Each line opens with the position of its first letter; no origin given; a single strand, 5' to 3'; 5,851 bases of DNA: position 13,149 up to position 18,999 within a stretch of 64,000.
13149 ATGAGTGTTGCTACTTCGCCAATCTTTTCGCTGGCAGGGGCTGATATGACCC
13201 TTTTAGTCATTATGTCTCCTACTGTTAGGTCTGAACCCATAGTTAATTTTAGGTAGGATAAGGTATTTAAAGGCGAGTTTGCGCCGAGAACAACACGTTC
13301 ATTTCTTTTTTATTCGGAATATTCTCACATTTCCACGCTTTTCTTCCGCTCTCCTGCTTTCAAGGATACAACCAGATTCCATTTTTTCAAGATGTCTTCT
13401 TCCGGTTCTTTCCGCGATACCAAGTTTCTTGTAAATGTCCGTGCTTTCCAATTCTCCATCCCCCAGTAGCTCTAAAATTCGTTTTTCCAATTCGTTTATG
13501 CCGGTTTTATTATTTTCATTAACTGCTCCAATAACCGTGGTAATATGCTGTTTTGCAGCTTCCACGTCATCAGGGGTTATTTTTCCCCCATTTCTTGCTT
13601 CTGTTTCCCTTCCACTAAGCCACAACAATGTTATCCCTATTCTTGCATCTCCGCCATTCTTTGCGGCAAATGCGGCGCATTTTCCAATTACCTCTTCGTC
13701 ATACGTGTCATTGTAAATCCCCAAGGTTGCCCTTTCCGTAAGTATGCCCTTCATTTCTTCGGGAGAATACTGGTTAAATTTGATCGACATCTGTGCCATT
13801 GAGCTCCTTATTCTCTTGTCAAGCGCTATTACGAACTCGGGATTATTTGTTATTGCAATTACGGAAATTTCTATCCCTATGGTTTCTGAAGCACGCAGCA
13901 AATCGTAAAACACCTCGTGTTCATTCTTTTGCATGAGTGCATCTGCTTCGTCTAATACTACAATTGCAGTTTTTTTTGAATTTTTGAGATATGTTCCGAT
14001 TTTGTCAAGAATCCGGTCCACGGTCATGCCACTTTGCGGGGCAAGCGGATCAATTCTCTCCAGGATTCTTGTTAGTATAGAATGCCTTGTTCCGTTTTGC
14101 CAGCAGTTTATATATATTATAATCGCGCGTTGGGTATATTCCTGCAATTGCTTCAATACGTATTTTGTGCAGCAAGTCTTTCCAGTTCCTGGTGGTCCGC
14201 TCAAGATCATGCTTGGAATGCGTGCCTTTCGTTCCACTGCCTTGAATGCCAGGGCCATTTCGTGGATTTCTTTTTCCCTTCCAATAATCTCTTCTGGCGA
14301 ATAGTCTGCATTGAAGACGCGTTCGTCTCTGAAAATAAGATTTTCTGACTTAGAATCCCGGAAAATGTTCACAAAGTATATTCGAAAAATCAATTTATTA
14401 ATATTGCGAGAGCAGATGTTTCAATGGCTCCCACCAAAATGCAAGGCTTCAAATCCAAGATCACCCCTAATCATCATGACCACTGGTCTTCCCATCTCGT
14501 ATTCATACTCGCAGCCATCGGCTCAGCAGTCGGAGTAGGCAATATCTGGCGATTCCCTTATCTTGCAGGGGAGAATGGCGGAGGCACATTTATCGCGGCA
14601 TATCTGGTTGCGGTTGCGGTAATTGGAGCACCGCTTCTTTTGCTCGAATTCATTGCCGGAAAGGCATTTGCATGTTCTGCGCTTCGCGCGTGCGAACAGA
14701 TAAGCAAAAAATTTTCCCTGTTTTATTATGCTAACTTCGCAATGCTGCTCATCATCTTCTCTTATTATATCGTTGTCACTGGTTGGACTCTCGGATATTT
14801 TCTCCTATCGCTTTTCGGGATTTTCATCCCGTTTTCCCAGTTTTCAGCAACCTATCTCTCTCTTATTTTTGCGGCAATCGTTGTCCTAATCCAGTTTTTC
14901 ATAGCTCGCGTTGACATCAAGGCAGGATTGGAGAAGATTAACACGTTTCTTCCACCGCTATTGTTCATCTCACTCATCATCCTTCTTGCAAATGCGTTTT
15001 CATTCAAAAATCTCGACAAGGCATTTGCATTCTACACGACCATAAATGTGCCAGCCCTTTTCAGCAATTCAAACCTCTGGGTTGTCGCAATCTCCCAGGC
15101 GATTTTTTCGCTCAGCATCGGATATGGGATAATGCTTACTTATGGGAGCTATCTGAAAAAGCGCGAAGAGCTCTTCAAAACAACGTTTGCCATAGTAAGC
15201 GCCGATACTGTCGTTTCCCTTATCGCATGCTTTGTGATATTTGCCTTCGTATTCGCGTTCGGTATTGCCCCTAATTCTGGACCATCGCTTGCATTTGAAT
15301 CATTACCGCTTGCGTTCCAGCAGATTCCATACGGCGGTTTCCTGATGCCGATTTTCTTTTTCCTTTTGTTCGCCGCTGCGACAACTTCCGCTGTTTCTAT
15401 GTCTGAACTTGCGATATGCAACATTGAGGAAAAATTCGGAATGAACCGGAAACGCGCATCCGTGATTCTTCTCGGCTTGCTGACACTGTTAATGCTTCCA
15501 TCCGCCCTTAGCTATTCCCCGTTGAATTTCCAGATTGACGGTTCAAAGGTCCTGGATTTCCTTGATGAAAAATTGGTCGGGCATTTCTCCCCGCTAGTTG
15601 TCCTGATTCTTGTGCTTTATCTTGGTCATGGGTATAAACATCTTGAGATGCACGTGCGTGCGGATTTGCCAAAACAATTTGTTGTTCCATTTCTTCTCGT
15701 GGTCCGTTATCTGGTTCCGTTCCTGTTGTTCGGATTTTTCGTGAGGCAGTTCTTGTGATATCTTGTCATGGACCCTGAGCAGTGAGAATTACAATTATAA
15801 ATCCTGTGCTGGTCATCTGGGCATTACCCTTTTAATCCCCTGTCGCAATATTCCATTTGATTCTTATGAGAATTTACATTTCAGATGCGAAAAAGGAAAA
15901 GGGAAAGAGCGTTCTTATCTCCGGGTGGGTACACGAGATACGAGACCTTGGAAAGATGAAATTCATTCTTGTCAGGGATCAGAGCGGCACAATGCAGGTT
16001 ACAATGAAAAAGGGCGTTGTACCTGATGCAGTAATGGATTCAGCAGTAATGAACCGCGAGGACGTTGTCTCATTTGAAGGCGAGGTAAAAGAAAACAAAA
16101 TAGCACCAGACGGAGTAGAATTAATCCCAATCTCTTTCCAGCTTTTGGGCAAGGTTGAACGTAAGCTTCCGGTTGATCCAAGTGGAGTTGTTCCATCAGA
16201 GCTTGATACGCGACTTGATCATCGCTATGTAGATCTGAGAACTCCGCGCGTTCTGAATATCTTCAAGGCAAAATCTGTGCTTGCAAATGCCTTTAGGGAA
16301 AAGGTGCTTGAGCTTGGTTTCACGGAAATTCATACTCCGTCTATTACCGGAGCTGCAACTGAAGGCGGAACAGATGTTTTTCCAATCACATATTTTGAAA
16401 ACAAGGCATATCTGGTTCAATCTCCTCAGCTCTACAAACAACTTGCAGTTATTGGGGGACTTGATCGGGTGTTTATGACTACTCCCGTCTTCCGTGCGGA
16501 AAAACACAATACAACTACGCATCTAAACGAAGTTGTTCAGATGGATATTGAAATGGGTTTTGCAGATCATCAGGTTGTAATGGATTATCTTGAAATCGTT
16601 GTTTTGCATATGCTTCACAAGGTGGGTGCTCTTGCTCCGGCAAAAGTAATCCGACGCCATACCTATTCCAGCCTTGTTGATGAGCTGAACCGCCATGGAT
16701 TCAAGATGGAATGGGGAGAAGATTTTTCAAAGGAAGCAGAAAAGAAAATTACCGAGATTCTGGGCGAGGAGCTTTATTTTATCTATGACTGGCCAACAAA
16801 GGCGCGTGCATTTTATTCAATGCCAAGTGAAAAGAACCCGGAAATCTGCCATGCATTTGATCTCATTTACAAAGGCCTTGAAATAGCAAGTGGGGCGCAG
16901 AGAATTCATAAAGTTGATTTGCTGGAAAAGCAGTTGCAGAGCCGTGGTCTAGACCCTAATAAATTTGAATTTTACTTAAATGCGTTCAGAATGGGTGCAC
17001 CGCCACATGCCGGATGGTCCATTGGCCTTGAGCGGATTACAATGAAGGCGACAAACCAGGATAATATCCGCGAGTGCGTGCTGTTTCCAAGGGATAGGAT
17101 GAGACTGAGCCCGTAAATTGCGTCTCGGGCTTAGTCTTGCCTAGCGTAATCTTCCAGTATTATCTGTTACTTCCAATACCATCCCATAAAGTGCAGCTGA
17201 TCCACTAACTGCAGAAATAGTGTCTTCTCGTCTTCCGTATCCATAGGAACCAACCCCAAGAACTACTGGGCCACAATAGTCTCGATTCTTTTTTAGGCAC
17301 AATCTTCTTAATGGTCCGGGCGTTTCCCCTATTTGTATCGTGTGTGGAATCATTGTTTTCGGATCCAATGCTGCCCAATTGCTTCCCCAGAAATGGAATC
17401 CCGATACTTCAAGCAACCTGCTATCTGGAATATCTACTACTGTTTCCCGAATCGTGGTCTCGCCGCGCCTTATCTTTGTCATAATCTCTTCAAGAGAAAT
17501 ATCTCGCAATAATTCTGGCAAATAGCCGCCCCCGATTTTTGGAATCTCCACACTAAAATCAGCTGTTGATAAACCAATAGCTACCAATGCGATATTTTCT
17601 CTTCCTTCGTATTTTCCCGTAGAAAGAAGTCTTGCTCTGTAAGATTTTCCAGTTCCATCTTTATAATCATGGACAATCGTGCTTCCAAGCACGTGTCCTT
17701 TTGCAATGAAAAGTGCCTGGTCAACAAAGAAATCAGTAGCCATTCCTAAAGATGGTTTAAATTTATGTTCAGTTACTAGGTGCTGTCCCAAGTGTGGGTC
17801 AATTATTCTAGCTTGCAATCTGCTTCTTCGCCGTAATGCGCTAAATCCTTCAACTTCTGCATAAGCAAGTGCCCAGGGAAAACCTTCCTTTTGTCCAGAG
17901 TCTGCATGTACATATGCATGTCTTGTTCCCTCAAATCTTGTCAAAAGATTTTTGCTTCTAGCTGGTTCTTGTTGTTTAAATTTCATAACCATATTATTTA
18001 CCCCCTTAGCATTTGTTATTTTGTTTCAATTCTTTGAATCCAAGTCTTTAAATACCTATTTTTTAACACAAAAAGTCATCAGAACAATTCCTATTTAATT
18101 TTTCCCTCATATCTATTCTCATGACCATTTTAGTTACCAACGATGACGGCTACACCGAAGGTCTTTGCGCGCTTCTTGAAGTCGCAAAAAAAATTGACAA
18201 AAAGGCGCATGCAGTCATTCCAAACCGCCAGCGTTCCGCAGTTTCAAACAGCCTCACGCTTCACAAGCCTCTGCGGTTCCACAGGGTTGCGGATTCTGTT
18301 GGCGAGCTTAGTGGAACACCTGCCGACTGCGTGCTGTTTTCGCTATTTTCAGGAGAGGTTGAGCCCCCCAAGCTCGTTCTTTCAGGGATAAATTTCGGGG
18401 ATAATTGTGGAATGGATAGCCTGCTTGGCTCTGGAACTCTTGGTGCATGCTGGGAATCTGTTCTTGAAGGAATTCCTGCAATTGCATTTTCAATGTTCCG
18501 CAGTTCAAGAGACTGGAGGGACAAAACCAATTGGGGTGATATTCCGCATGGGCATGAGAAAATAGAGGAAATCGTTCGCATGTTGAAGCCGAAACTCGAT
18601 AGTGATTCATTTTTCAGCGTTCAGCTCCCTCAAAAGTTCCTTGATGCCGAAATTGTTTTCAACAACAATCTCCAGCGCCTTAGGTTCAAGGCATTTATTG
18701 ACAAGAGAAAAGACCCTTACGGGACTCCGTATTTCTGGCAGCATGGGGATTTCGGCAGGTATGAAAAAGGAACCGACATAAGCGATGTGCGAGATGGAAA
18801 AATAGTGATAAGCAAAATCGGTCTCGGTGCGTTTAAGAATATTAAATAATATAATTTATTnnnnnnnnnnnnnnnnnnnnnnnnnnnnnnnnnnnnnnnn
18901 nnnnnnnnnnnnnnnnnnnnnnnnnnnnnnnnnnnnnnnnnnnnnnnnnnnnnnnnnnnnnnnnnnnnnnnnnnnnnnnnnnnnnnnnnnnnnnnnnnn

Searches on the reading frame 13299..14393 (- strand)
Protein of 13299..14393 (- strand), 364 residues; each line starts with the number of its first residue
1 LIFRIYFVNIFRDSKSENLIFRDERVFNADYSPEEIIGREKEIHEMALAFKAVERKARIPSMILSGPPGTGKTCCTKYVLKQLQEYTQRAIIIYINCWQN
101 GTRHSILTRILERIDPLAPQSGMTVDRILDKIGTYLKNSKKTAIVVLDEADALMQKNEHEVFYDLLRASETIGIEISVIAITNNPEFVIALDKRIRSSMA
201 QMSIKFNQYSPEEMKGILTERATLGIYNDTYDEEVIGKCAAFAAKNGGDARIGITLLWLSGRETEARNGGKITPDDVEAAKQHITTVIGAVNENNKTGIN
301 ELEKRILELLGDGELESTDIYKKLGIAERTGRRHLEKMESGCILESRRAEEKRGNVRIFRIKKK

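Call 28: search_protein_families(library=pfam, proteins=[window:13299-14393:-], max_evalue=0.001)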
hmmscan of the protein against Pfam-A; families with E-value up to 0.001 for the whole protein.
window:13299-14393:- (364 aa): 15 families
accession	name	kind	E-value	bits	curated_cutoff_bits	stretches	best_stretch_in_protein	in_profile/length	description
PF22703.2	Cdc6_lid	-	3e-19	69.1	27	1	217-282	3-68/68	Cdc6 AAA+ ATPase-type lid domain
PF13401.12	AAA_22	-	2.2e-15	57.6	27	1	61-179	7-121/130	AAA domain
PF13191.12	AAA_16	-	4.8e-12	47.1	32.6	1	36-171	2-161/167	AAA ATPase domain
PF00004.35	AAA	-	3.6e-11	44.1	21.2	1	62-188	1-114/131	ATPase family associated with various cellular activities (AAA)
PF13245.12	AAA_19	-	4e-06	27.5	25.1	1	51-161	3-110/134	AAA domain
PF24883.2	NPHP3_N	-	8.5e-06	26.5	24.8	1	60-142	23-104/164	Nephrocystin 3, N-terminal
PF05621.17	TniB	-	2.1e-05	24.5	22.4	1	51-180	27-159/189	Bacterial TniB protein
PF07693.20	KAP_NTPase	-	2.1e-05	24.4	20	0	61-116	22-77/293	KAP family P-loop domain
PF07728.20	AAA_5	-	0.00014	22.3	22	0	62-152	2-77/139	AAA domain (dynein-related subfamily)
PF05496.18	RuvB_N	-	0.00018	21.8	27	0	34-85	7-59/159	Holliday junction DNA helicase RuvB P-loop domain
PF09848.15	SLFN-g3_helicase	-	0.00021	21.1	24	1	63-159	5-97/354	Schlafen group 3, DNA/RNA helicase domain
PF01637.24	ATPase_2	-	0.00024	21.4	33.2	1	39-168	4-138/225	ATPase domain predominantly from Archaea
PF12840.13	HTH_20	-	0.00027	21.3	27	0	304-346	7-50/51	Helix-turn-helix domain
PF00270.35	DEAD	-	0.00033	20.9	26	0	80-169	62-145/167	DEAD/DEAH box helicase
PF00931.28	NB-ARC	-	0.00034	20.4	23.5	1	59-148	18-107/248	NB-ARC domain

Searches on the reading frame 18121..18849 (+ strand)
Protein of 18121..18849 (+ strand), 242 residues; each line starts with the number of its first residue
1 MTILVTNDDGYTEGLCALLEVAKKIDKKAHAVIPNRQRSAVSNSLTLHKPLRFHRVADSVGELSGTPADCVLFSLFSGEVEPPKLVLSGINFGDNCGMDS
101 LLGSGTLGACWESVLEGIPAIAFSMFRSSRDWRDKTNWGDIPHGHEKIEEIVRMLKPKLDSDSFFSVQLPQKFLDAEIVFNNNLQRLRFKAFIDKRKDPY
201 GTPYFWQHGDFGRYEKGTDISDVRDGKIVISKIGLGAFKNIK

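Call 30: search_protein_families(library=pfam, proteins=[window:18121-18849:+], max_evalue=0.001)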
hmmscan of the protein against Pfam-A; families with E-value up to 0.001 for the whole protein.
window:18121-18849:+ (242 aa): 1 family
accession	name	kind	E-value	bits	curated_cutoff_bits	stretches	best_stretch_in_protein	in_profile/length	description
PF01975.23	SurE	-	3.1e-37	128.6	22.1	1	3-172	1-169/189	Survival protein SurE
